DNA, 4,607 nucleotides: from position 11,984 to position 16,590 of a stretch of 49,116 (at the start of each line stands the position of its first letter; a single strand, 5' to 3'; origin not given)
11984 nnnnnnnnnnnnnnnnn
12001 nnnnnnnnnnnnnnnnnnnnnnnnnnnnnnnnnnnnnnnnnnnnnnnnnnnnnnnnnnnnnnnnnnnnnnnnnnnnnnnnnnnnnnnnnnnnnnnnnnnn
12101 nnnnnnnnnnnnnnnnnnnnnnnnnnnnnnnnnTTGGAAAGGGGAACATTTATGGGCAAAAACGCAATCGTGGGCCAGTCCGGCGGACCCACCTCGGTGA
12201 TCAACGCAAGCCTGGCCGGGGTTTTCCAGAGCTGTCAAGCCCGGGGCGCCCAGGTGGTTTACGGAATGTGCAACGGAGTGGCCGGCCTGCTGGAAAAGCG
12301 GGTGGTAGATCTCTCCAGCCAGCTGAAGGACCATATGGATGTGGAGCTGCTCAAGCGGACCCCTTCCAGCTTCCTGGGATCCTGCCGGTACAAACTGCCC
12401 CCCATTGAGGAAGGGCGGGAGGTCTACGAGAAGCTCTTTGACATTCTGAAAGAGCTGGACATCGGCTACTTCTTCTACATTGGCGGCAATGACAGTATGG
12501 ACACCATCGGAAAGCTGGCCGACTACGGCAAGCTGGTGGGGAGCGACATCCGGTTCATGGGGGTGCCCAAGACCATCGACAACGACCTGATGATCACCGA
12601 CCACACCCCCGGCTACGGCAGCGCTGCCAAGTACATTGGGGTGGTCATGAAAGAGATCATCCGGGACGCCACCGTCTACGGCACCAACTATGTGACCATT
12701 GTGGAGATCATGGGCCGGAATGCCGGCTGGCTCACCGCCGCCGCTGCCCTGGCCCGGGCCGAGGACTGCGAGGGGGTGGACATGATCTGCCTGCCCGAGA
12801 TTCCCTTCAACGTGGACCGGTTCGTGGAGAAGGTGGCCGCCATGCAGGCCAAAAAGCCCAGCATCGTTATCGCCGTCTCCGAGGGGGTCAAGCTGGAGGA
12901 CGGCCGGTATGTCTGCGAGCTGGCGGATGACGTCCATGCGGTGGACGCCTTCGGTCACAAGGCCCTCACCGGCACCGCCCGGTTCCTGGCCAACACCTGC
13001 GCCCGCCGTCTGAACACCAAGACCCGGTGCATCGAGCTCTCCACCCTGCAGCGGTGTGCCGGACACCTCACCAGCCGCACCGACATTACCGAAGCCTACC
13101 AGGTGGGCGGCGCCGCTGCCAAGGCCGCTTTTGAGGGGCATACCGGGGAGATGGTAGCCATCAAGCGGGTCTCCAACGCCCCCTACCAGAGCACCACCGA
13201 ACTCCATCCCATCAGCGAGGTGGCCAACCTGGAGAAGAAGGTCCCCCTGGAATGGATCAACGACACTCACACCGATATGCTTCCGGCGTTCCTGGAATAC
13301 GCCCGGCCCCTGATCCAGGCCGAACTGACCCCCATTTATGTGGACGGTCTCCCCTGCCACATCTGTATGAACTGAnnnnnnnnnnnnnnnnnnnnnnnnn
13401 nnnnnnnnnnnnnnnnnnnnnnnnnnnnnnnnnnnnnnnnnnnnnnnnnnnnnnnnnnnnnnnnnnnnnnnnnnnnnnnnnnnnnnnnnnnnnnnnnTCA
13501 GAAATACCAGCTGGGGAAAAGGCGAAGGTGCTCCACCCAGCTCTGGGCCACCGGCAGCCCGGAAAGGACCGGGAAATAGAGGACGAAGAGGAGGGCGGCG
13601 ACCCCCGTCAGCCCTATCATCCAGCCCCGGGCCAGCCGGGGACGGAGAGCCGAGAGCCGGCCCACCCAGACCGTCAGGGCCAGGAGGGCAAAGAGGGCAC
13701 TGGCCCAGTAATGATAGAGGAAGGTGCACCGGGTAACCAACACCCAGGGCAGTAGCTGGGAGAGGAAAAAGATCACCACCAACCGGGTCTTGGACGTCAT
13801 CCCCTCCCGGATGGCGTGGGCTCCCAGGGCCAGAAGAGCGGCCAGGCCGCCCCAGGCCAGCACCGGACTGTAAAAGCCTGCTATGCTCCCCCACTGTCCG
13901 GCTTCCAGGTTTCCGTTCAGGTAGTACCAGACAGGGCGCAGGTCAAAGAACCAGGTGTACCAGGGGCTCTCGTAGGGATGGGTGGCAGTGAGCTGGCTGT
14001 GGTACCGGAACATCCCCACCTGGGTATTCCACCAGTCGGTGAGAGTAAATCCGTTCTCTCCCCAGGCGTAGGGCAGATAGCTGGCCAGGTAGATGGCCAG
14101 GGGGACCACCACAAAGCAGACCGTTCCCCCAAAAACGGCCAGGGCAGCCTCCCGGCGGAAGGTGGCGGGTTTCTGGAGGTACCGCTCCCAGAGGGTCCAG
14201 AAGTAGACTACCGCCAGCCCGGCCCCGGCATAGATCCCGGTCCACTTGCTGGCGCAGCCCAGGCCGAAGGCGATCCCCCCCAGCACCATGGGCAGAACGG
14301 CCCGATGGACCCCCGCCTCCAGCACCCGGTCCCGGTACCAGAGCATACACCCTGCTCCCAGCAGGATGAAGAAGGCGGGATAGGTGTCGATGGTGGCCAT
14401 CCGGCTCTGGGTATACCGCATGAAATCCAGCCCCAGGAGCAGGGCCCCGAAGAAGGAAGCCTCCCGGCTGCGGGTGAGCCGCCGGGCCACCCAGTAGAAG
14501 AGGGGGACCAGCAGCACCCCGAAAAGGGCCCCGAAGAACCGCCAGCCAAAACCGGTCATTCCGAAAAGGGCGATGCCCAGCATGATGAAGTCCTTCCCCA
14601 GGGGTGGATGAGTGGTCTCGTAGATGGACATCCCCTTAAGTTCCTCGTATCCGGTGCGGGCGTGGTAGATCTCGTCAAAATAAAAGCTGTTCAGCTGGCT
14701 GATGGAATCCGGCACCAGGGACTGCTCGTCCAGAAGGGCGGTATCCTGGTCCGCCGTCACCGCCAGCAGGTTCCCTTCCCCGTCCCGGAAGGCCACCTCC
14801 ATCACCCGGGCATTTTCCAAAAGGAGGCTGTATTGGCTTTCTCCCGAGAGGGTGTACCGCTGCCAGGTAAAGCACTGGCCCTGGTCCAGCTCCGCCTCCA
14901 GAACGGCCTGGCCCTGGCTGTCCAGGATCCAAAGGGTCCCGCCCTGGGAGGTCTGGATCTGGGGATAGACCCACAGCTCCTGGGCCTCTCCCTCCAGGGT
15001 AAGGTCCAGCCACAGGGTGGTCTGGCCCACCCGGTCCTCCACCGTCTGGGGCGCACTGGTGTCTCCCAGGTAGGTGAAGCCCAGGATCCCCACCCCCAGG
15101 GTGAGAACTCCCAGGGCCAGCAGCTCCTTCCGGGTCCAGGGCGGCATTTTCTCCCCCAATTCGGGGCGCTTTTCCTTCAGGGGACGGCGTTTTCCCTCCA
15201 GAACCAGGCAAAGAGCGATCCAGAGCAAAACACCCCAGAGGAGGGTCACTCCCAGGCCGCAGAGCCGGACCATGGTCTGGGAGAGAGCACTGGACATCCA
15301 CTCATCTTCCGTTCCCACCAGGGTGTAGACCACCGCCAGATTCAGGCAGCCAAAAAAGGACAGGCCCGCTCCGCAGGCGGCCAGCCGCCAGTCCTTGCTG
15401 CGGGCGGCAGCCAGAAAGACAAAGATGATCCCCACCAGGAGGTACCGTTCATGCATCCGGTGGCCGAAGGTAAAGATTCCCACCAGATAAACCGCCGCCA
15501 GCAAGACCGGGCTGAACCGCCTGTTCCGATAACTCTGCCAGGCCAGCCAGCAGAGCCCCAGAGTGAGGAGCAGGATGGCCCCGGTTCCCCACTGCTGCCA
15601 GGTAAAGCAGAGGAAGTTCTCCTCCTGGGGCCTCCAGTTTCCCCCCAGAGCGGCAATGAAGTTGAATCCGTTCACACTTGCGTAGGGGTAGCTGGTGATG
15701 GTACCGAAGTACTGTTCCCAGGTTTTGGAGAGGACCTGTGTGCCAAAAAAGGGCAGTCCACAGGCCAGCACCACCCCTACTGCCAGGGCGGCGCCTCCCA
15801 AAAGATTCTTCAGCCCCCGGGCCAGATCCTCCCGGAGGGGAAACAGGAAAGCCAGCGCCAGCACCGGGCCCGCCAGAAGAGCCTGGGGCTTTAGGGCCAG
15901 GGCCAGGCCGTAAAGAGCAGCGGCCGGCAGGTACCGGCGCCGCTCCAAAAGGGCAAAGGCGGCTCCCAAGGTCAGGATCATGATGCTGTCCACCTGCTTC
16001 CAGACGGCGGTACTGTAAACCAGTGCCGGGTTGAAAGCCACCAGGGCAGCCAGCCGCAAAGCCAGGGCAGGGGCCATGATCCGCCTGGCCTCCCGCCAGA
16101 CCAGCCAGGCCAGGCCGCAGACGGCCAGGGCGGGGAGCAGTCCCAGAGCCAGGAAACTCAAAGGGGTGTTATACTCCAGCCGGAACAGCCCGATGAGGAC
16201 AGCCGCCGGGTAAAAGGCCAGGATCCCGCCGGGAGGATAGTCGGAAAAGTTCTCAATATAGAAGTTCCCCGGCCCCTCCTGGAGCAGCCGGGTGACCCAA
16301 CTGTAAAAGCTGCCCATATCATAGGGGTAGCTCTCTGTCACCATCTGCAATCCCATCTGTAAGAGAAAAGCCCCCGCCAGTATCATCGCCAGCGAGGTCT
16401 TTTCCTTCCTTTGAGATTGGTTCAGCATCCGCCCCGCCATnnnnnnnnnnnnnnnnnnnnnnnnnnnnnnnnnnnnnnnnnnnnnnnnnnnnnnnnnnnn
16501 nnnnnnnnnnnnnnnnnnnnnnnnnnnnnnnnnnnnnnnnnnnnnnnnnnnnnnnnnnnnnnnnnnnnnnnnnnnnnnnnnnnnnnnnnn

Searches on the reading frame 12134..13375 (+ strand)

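Call 63: search_protein_families(library=pfam, proteins=[window:12134-13375:+], max_evalue=0.0001)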
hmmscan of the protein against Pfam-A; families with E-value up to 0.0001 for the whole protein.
window:12134-13375:+ (413 aa): 1 family
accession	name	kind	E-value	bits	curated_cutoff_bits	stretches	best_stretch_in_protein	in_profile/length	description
PF00365.25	PFK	-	7.6e-59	199.8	30.9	1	11-330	2-275/277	Phosphofructokinase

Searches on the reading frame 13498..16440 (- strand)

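Call 63: search_protein_families(library=pfam, proteins=[window:13498-16440:-], max_evalue=0.0001)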
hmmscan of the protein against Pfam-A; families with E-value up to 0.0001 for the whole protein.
window:13498-16440:- (980 aa): 4 families
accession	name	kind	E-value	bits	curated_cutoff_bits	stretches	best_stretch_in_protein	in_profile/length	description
PF02366.24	PMT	-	1.7e-24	87.2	22.7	1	628-790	80-239/245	Dolichyl-phosphate-mannose-protein mannosyltransferase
PF16192.10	PMT_4TMC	-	1.8e-18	67.2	32.4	1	800-978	2-202/202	C-terminal four TMM region of protein-O-mannosyltransferase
PF13231.12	PMT_2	-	2.5e-11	44.5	26.1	1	611-767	2-149/160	Dolichyl-phosphate-mannose-protein mannosyltransferase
PF09594.16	GT87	-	9.4e-11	42.3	25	1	68-320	3-228/237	Glycosyltransferase family 87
